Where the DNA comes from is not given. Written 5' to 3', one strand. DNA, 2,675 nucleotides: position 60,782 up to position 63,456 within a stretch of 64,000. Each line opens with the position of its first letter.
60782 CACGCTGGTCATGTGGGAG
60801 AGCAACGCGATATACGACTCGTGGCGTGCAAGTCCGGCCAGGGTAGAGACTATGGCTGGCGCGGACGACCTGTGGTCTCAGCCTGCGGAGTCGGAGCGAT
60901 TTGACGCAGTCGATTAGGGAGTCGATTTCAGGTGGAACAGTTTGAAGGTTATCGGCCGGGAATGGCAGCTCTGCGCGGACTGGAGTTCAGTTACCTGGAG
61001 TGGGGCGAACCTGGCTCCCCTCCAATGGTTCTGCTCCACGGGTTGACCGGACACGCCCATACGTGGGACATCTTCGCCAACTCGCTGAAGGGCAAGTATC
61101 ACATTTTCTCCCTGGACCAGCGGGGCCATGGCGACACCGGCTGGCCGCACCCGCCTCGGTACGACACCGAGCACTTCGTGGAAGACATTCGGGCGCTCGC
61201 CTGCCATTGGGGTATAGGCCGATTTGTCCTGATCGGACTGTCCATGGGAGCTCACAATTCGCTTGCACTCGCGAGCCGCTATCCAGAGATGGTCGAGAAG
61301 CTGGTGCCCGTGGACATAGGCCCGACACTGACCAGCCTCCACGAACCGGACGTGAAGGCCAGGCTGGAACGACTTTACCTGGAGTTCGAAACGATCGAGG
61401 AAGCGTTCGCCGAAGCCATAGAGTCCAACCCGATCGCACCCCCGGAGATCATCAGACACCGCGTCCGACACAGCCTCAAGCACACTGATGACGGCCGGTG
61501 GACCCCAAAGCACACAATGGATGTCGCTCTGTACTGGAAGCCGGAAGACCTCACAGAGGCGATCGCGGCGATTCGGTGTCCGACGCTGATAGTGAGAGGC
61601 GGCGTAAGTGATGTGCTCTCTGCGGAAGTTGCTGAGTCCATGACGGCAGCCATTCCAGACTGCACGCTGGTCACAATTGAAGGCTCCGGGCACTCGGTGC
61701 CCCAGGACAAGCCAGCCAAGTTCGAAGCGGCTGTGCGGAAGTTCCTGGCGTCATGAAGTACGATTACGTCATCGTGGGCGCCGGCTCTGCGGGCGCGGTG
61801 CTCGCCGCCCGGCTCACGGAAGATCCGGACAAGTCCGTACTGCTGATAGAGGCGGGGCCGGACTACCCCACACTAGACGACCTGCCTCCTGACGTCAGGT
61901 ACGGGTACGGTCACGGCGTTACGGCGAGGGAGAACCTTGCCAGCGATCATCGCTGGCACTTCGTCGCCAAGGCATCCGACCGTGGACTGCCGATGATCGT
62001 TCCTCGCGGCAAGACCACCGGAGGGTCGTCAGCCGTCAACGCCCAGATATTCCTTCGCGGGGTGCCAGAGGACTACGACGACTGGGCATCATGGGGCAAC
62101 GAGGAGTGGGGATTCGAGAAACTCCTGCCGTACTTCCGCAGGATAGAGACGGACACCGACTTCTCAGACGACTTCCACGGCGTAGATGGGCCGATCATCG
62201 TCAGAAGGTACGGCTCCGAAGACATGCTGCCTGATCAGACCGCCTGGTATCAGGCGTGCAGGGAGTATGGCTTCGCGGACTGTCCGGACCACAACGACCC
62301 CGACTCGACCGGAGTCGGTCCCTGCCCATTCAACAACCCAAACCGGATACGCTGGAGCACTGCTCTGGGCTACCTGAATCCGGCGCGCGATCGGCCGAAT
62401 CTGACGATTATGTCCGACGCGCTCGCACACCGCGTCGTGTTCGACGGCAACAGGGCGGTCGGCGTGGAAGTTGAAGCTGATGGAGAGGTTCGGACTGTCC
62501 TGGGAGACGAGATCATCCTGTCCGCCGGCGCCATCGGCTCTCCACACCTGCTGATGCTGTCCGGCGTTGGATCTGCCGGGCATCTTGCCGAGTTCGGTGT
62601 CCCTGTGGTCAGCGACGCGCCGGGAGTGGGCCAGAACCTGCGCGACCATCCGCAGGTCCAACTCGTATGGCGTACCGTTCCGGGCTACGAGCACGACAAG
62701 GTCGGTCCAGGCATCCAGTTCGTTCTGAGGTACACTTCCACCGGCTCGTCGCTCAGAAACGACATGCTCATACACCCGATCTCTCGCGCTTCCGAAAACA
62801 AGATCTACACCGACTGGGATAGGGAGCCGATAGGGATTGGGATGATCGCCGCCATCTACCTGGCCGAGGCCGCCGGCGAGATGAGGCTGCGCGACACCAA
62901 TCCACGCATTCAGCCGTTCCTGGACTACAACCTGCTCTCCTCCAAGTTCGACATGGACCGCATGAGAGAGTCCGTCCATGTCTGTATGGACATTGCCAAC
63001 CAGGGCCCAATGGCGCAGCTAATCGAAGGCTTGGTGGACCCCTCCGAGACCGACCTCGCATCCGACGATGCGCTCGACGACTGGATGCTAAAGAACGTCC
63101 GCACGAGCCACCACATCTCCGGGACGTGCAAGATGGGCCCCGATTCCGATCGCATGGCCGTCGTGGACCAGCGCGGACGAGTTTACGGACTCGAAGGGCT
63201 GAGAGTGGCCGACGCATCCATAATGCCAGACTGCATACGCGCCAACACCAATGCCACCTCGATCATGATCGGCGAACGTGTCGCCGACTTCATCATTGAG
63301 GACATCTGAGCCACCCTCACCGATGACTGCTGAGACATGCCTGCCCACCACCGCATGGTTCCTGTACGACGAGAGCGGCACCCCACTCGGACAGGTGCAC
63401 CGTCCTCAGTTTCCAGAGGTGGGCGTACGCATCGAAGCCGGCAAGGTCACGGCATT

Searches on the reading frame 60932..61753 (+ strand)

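Call 36: search_protein_families(library=pfam, proteins=[window:60932-61753:+], max_evalue=0.0001)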
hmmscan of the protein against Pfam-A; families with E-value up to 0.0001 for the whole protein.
window:60932-61753:+ (274 aa): 4 families
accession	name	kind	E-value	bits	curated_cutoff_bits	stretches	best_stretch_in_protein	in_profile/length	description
PF00561.26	Abhydrolase_1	-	2.9e-23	83.3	25.8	1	30-257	1-241/245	alpha/beta hydrolase fold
PF12697.13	Abhydrolase_6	-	3.6e-21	77.3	26.3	1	32-266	1-216/217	Alpha/beta hydrolase family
PF12146.15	Hydrolase_4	-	1.7e-15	57.4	27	1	32-260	7-238/239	Serine aminopeptidase, S33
PF03096.20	Ndr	-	6.4e-07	28.8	23.3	1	81-272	84-276/283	Ndr family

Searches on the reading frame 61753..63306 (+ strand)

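Call 36: search_protein_families(library=pfam, proteins=[window:61753-63306:+], max_evalue=0.0001)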
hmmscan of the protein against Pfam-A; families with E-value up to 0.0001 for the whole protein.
window:61753-63306:+ (518 aa): 5 families
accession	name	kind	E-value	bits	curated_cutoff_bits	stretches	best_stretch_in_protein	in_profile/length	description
PF00732.25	GMC_oxred_N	-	8.9e-48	163.4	23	1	3-300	1-217/218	GMC oxidoreductase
PF05199.19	GMC_oxred_C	-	3.1e-34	119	24.6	1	372-507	2-139/139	GMC oxidoreductase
PF13450.12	NAD_binding_8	-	2.4e-05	25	21.9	1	7-37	1-30/68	NAD(P)-binding Rossmann-like domain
PF05834.18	Lycopene_cycl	-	7e-05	22.5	23.4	0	4-39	1-37/380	Lycopene cyclase protein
PF00890.30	FAD_binding_2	-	8.7e-05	22.3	20.4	0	4-36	1-32/414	FAD binding domain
